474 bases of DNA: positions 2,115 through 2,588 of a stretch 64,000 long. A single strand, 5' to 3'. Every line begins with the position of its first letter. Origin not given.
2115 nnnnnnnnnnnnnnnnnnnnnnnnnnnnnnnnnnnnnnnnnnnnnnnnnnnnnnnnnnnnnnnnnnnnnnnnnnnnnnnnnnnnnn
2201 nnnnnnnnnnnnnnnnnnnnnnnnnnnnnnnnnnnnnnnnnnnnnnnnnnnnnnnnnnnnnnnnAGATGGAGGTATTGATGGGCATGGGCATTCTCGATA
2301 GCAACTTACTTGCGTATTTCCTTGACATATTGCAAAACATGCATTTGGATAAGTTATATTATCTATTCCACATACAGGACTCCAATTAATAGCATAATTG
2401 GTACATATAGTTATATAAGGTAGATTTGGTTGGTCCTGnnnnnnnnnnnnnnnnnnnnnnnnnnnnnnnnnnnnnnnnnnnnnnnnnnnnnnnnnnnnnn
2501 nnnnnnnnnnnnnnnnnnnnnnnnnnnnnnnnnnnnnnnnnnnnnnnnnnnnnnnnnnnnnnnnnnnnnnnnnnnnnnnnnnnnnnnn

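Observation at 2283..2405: Kazal-like protease-inhibitor module in an archaeal surface protein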

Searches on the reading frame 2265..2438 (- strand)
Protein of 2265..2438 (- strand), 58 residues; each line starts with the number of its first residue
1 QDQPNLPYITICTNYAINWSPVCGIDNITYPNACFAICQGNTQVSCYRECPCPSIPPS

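Call 5: search_protein_families(library=pfam, proteins=[window:2265-2438:-], max_evalue=10)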
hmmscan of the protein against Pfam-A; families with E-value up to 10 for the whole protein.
seq(58 aa): 2 families
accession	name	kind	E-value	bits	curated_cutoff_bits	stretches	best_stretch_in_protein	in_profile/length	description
PF07648.20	Kazal_2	-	6.8e-09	36.1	22.8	1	17-52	9-48/48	Kazal-type serine protease inhibitor domain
PF00050.26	Kazal_1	-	2.5e-05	24.6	21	1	11-43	8-40/49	Kazal-type serine protease inhibitor domain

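Call 7: search_solved_structures(query=window:2265-2438:-, max_evalue=10, show_alignments=4)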
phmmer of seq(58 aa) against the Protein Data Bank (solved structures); distinct sequences matched with E-value up to 10: 65 (the best 60 are shown).
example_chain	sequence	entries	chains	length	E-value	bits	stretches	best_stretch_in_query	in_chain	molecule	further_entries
1yu6_C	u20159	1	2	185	3.4e-07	33.6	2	11-42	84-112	Ovomucoid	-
1y1c_A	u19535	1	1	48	6.7e-05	26.4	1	11-40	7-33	Elastase inhibitor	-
1y1b_A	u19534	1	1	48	0.00022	24.7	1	11-47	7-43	Elastase inhibitor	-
1cgj_I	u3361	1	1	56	0.0021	21.7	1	16-41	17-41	PANCREATIC SECRETORY TRYPSIN INHIBITOR (KAZAL TYPE) VARIANT 4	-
1an1_I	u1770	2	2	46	0.0022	21.5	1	20-53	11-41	TRYPTASE INHIBITOR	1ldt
2kmo_A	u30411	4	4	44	0.0024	21.5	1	20-53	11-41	Leech-derived tryptase inhibitor C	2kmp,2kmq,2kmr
2b0u_C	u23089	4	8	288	0.0024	21.4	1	11-37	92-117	Follistatin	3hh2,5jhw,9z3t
1tbq_R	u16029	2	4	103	0.0027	21.3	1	18-52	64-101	RHODNIIN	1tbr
2erw_A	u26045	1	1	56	0.003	21.1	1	18-45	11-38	serine protease inhibitor infestin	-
1cgi_I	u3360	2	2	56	0.0041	20.7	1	17-41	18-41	PANCREATIC SECRETORY TRYPSIN INHIBITOR (KAZAL TYPE) VARIANT 3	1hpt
1z7k_B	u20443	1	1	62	0.0055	20.3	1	10-42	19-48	Ovomucoid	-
2m5x_A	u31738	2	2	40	0.0066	20.1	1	12-36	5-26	Silk protease inhibitor 2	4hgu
2n71_A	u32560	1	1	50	0.0073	19.9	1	18-39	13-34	Protease inhibitor 2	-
1tgs_I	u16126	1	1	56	0.01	19.5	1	19-42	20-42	PANCREATIC SECRETORY TRYPSIN INHIBITOR (KAZAL TYPE)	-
7qe9_D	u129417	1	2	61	0.011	19.4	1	19-41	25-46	Serine protease inhibitor Kazal-type 1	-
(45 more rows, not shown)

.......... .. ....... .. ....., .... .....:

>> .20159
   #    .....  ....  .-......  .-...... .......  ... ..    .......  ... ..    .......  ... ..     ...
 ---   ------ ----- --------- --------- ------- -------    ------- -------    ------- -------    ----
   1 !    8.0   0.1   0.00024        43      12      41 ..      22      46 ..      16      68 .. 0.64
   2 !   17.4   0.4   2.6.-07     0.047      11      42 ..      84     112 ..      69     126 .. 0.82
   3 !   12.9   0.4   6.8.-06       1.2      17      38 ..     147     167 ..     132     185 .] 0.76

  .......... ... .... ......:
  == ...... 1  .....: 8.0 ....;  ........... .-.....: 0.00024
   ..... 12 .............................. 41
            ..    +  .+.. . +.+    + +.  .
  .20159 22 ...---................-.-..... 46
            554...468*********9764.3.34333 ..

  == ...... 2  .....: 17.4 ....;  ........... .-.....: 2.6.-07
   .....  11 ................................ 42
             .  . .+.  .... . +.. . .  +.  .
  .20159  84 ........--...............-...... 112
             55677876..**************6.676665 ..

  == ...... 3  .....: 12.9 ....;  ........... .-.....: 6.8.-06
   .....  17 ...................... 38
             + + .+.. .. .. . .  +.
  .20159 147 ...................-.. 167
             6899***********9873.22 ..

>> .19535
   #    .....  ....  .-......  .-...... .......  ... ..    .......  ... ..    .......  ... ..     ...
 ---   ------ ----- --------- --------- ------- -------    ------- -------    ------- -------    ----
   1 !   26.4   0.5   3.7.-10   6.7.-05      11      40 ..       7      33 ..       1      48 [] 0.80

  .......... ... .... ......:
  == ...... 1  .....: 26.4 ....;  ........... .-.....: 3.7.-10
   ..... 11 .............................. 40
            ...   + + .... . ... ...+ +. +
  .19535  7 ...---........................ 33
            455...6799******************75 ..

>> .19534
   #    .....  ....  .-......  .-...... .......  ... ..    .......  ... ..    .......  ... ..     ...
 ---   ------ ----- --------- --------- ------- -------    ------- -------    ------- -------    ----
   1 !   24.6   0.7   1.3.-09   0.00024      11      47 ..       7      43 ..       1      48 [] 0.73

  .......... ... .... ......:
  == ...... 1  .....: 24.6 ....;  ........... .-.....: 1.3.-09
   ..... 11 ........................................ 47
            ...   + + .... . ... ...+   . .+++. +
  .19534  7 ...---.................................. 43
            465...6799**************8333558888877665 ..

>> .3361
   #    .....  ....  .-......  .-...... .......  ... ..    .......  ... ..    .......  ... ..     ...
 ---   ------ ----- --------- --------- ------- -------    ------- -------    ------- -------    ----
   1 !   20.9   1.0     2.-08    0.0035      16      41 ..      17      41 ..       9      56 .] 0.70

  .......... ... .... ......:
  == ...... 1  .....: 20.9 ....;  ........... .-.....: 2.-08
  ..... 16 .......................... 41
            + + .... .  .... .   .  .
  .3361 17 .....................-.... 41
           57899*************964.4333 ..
